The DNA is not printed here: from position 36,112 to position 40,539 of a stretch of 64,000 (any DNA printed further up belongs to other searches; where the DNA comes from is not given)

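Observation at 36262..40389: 1375-aa secreted 'KYP-DQLAAI' TPR-like repeat protein with carboxypeptidase-regulatory-like head and Gln-rich coiled-coil tail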

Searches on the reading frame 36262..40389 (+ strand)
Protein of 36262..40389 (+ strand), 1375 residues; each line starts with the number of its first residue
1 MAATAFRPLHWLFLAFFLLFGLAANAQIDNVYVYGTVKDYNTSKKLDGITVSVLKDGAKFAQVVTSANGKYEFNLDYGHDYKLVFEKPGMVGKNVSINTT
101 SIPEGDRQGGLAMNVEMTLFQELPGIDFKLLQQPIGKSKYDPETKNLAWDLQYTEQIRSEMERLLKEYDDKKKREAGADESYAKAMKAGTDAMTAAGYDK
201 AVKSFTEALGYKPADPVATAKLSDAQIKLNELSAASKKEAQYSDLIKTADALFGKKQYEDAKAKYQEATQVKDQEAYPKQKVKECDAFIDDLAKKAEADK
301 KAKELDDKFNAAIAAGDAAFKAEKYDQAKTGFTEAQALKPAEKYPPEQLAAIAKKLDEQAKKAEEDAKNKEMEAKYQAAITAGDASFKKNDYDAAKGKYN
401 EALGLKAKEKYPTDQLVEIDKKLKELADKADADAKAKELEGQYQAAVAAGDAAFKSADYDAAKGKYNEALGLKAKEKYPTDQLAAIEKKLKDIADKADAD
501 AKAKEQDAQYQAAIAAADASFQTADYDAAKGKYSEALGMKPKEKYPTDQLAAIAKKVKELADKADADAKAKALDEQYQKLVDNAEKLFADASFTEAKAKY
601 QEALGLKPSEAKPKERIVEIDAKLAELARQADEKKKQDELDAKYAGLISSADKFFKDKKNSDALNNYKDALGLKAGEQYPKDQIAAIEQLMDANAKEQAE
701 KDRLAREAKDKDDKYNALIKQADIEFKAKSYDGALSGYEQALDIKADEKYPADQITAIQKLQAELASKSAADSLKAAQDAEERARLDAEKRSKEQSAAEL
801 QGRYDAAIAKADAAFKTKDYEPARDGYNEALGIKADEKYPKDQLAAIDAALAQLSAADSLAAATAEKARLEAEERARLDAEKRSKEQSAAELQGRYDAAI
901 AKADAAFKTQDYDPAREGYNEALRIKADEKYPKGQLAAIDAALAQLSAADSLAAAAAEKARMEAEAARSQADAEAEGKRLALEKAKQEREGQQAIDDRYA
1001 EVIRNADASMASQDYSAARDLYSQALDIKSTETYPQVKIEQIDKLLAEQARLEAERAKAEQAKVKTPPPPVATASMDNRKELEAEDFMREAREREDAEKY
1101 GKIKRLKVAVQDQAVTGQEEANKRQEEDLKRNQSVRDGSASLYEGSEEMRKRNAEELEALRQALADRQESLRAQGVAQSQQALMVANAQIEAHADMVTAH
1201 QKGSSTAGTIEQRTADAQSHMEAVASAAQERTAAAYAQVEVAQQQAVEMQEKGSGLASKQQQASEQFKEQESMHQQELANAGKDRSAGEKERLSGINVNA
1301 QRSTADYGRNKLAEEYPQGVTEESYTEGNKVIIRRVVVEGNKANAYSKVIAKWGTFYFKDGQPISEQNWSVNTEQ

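Call 4: search_protein_families(library=pfam, proteins=[window:36262-40386:+], max_evalue=1)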
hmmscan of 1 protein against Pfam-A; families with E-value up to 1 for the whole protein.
window:36262-40386:+ (1375 aa): 7 families
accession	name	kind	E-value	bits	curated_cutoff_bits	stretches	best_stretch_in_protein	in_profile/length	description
PF07719.23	TPR_2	-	1.7e-10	40.6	27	2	898-925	3-30/34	Tetratricopeptide repeat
PF00903.31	Glyoxalase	-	6.3e-08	33.5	20.6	0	521-552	7-33/121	Glyoxalase/Bleomycin resistance protein/Dioxygenase superfamily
PF13620.12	CarboxypepD_reg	-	9.4e-07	29.5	32.3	1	33-96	2-65/82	Carboxypeptidase regulatory-like domain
PF13715.12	CarbopepD_reg_2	-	2.2e-05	24.8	32.2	1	34-100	2-65/88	CarboxypepD_reg-like domain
PF17210.9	SdrD_B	-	0.0022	18.6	29.7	1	44-89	22-68/112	SdrD B-like domain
PF19512.4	DUF6046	-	0.12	12.8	27.4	0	676-701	50-75/122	Domain of unknown function (DUF6046)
PF01220.24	DHquinase_II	-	0.29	11.3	23.3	0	534-584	10-59/138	Dehydroquinase class II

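Call 5: search_protein_families(library=ncbifam, proteins=[window:36262-40386:+], max_evalue=1)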
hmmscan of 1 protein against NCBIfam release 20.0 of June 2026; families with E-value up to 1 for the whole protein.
window:36262-40386:+ (1375 aa): 0 families

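Call 8: find_homologous_proteins(query=window:36262-40386:+, max_evalue=0.00001)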
Query window:36262-40386:+ (1375 aa): 1026 proteins with E <= 0.00001 among 8000 candidates; the best 120 are listed.
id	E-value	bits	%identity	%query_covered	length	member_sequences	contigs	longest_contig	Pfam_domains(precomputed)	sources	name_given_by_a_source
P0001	0.0e+0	2724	96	100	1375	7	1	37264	PF13620.13,PF00903.32,PF07719.24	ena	-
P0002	0.0e+0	2156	63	100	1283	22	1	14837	PF13715.13,PF13620.13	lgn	-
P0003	0.0e+0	1668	66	68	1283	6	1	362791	-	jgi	jgi:hypothetical protein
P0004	0.0e+0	1588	66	68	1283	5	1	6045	PF13620.13,PF07719.24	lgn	-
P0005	0.0e+0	1547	66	67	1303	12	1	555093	PF13620.13,PF00903.32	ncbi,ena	-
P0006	0.0e+0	1546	50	98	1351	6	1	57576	PF13715.13,PF13620.13,PF07719.24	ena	-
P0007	0.0e+0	1540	62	67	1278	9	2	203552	PF13414.13,PF13620.13,PF07719.24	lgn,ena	-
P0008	0.0e+0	1538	47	83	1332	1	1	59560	PF13620.13,PF00903.32,PF07719.24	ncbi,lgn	-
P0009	0.0e+0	1501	60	68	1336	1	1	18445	PF13414.13,PF13620.13,PF07719.24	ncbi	-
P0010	0.0e+0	1492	56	62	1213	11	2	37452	PF13620.13,PF07719.24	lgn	-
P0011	0.0e+0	1472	61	69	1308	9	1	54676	PF13414.13,PF13620.13,PF07719.24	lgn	-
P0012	0.0e+0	1466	59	68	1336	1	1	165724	PF07719.24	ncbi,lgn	-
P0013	0.0e+0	1465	60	68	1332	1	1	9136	PF13620.13,PF07719.24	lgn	-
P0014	0.0e+0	1443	62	68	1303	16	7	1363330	-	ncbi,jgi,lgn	-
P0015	0.0e+0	1434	35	80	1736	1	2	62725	PF13414.13,PF00515.35,PF13424.13,PF13432.13,PF13428.13,PF13620.13,PF13181.13,PF07719.24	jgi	jgi:tetratricopeptide (TPR) repeat protein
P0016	0.0e+0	1418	51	98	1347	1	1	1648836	PF05392.17,PF13620.13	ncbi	ncbi:MAG: hypothetical protein QM724_07615 [Flavobacteriales bacterium]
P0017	0.0e+0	1410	60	69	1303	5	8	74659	PF13620.13,PF07719.24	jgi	-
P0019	0.0e+0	1383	64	62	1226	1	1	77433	PF13620.13,PF07719.24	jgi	jgi:hypothetical protein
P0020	0.0e+0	1376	56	62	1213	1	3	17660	PF13620.13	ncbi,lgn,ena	-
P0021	0.0e+0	1373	58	67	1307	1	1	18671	PF13414.13,PF00515.35,PF13620.13,PF07719.24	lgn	-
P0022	0.0e+0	1364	59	68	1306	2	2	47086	PF13620.13,PF07719.24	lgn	-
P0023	0.0e+0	1360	50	68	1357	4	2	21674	PF13715.13,PF13620.13,PF07719.24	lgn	-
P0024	0.0e+0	1351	59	68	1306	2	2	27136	PF13620.13,PF07719.24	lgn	-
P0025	0.0e+0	1348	48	100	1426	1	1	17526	PF13715.13,PF13620.13,PF07719.24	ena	-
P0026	0.0e+0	1345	59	68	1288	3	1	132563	PF00515.35,PF13181.13,PF07719.24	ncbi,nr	ncbi:MAG TPA: hypothetical protein PKD45_02385 [Flavobacteriales bacterium]|nr:hypothetical protein 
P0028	0.0e+0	1331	48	100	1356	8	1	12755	PF13715.13,PF13620.13,PF00903.32,PF07719.24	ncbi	-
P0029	0.0e+0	1330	56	62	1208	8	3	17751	PF13620.13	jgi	jgi:hypothetical protein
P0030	0.0e+0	1317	56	61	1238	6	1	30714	PF13620.13,PF07719.24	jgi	jgi:hypothetical protein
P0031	0.0e+0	1316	59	68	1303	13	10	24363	PF14559.13,PF00903.32,PF07719.24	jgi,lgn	-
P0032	0.0e+0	1313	58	69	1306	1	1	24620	PF13414.13,PF00515.35,PF10952.16,PF07719.24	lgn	-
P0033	0.0e+0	1289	54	69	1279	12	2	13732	PF07719.24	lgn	-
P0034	0.0e+0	1282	44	99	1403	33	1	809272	PF13414.13,PF07719.24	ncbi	-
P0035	0.0e+0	1280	56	69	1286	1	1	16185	PF13620.13,PF07719.24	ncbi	-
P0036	0.0e+0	1279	37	76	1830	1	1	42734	PF13620.13,PF00903.32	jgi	jgi:Trp operon repressor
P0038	0.0e+0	1266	53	70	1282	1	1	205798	PF07719.24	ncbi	-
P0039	0.0e+0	1265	50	76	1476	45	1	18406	PF13620.13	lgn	-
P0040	0.0e+0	1262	37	76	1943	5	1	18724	PF22677.3,PF13620.13,PF21391.4,PF00903.32,PF13181.13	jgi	-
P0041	0.0e+0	1251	49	100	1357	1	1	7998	PF13715.13,PF13620.13,PF07719.24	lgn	-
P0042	0.0e+0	1248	47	99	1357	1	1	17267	PF13715.13,PF13620.13,PF07719.24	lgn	-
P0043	0.0e+0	1242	45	99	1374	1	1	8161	PF13414.13,PF22902.3,PF13620.13,PF07719.24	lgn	-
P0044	0.0e+0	1238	50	100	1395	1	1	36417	PF13414.13,PF13620.13,PF07719.24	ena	-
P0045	0.0e+0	1237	45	98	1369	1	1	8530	PF13620.13,PF07719.24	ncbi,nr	ncbi:MAG: hypothetical protein KF797_10170 [Flavobacteriales bacterium]|nr:hypothetical protein [Fla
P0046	0.0e+0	1236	44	99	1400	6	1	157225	PF13620.13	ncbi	-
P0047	0.0e+0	1235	50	100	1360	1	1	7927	PF13715.13,PF13414.13,PF13620.13,PF07719.24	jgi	-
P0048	0.0e+0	1235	50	100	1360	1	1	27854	PF13715.13,PF13414.13,PF13620.13,PF07719.24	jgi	-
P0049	0.0e+0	1235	54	68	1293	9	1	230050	PF21391.4,PF07719.24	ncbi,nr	ncbi:MAG: hypothetical protein IPG10_15810 [Flavobacteriales bacterium]|nr:hypothetical protein [Fla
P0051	0.0e+0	1231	44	99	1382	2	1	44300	PF13620.13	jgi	jgi:hypothetical protein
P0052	0.0e+0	1226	49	98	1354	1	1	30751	PF13715.13,PF13620.13,PF07719.24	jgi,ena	jgi:hypothetical protein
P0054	0.0e+0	1217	51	70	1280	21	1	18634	PF13620.13,PF07719.24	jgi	jgi:hypothetical protein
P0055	0.0e+0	1213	49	100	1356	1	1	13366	PF13715.13,PF13620.13,PF07719.24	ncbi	-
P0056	0.0e+0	1212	53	70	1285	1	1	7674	PF13715.13,PF13620.13,PF07719.24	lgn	-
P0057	0.0e+0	1206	47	68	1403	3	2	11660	PF13620.13,PF07719.24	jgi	jgi:hypothetical protein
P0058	0.0e+0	1206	45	99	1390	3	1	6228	PF13620.13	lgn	-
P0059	0.0e+0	1204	56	69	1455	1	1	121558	PF07719.24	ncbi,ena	-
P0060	0.0e+0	1203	43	100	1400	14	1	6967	PF10516.16,PF07719.24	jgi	-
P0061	0.0e+0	1199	48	87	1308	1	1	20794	PF07719.24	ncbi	-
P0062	0.0e+0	1197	44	99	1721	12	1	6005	PF22902.3,PF13620.13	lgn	-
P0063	0.0e+0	1192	37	76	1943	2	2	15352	PF22677.3,PF13620.13,PF21391.4,PF00903.32,PF13181.13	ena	-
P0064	0.0e+0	1185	56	70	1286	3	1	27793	PF13715.13,PF13414.13,PF13620.13,PF07719.24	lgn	-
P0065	0.0e+0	1183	44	61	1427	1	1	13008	PF13414.13,PF07719.24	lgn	-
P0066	0.0e+0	1182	48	62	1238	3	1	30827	PF13414.13,PF07719.24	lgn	-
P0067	0.0e+0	1180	43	99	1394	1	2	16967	PF22902.3,PF13620.13,PF07719.24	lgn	-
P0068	0.0e+0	1179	55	67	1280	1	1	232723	PF13620.13,PF07719.24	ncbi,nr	ncbi:MAG: hypothetical protein H6594_07505 [Flavobacteriales bacterium]|nr:hypothetical protein [Fla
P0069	0.0e+0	1175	54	66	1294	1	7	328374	PF13414.13,PF13620.13,PF07719.24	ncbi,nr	ncbi:MAG: hypothetical protein IT228_07030 [Flavobacteriales bacterium]|nr:hypothetical protein [Fla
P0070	0.0e+0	1174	44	99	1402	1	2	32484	PF14109.12,PF13620.13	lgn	-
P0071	0.0e+0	1174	55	69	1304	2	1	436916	PF13620.13,PF07719.24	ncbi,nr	ncbi:MAG: hypothetical protein IPO90_02435 [Flavobacteriales bacterium]|nr:hypothetical protein [Fla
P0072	0.0e+0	1171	54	68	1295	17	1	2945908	PF13620.13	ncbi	-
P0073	0.0e+0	1169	46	76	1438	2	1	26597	PF07719.24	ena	-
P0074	0.0e+0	1169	54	67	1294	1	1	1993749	PF13620.13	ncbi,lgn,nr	ncbi:MAG: hypothetical protein IPM49_02045 [Flavobacteriales bacterium]|nr:hypothetical protein [Fla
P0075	0.0e+0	1167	53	66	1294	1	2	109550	PF13620.13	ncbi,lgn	-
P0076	0.0e+0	1161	53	55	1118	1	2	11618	PF13620.13,PF07719.24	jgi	jgi:hypothetical protein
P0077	0.0e+0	1161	48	61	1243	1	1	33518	PF13414.13,PF00515.35,PF07719.24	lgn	-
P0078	0.0e+0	1150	35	75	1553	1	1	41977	PF13181.13,PF07719.24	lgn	-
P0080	0.0e+0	1146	41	99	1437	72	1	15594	PF07719.24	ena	-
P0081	0.0e+0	1143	45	98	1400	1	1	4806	PF13620.13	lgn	-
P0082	0.0e+0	1143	53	68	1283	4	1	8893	PF07719.24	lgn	-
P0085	0.0e+0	1140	51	70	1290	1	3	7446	PF13715.13,PF13620.13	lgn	-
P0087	0.0e+0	1130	46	99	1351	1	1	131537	PF13414.13,PF07719.24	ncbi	-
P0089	0.0e+0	1123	50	69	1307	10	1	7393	PF13620.13,PF07719.24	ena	-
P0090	0.0e+0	1122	52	73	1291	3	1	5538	PF13715.13,PF13620.13,PF07719.24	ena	-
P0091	0.0e+0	1121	49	62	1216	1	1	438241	PF13620.13,PF07719.24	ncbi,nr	ncbi:MAG: hypothetical protein H6595_10555 [Flavobacteriales bacterium]|nr:hypothetical protein [Fla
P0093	0.0e+0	1116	48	61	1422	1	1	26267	PF14109.12,PF13620.13,PF07719.24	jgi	-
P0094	0.0e+0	1108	49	69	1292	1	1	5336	PF13414.13,PF13620.13,PF07719.24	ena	-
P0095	0.0e+0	1107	48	60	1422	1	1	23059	PF13414.13,PF13620.13,PF07719.24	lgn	-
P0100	0.0e+0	1099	50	62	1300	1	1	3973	PF10516.16,PF07719.24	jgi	jgi:hypothetical protein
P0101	0.0e+0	1096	48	68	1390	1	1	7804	PF13620.13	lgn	-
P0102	0.0e+0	1094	48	60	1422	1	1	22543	PF13620.13,PF07719.24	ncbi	-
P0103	0.0e+0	1093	47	68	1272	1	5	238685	PF13414.13,PF00515.35,PF07719.24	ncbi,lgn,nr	ncbi:MAG: hypothetical protein JNM31_01165 [Flavobacteriales bacterium]|nr:hypothetical protein [Fla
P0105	0.0e+0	1086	36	75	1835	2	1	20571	PF13620.13,PF00903.32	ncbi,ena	-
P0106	0.0e+0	1086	51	68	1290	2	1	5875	PF13715.13,PF13620.13,PF07719.24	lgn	-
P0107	0.0e+0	1085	49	71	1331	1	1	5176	PF22902.3,PF13620.13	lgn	-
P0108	0.0e+0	1085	44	70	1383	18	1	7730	PF22902.3,PF13620.13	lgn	-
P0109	0.0e+0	1083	47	69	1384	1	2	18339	PF13414.13,PF13620.13,PF07719.24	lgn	-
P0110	0.0e+0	1083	44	99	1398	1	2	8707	PF13620.13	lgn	-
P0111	0.0e+0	1078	45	99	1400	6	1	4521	PF13620.13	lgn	-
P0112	0.0e+0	1077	50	68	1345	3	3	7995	PF13414.13,PF13620.13,PF07719.24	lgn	-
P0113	0.0e+0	1076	45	98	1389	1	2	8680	PF13620.13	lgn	-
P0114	0.0e+0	1075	36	76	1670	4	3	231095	PF13181.13,PF07719.24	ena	-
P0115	0.0e+0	1074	46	69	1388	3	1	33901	PF22902.3,PF13620.13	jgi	jgi:hypothetical protein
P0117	0.0e+0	1072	44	98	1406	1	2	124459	PF13620.13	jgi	jgi:catechol-2,3-dioxygenase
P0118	0.0e+0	1072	36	76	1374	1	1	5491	PF13414.13,PF00515.35,PF10952.16,PF13424.13,PF13428.13,PF13181.13,PF07719.24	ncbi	ncbi:MAG: hypothetical protein CVU05_14660, partial [Bacteroidetes bacterium HGW-Bacteroidetes-21]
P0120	0.0e+0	1070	45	99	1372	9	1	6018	PF22902.3,PF13620.13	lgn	-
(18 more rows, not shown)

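Call 20: find_encoding_contigs(protein=window:36262-40389:+, flank=10000, max_places=4)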
Protein window:36262-40389:+ (1375 aa): 1 contig read that carries it; 1 place shown.
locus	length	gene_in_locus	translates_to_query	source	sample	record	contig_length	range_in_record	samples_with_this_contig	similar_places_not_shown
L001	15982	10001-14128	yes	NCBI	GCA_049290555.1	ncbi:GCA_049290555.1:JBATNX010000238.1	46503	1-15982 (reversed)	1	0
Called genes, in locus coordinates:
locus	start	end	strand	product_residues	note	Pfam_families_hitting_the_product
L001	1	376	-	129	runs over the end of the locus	PF07661:MORN_2 (faint)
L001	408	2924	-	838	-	PF13620:CarboxypepD_reg, PF13715:CarbopepD_reg_2, PF07715:Plug (weak)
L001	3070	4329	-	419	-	PF07690:MFS_1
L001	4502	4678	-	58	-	-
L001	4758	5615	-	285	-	PF13527:Acetyltransf_9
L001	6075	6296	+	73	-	PF05532:CsbD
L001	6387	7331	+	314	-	PF09982:LpxR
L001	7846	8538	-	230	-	-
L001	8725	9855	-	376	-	PF01266:DAO, PF03486:HI0933_like (faint), PF13450:NAD_binding_8 (weak), PF13454:NAD_binding_9 (faint)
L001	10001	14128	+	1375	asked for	PF13620:CarboxypepD_reg (weak), PF00903:Glyoxalase (faint), PF07719:TPR_2 (faint)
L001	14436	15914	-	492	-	PF17127:DUF5106, PF00578:AhpC-TSA (faint), PF00085:Thioredoxin (weak), PF13098:Thioredoxin_2 (weak), PF13905:Thioredoxin_8 (weak)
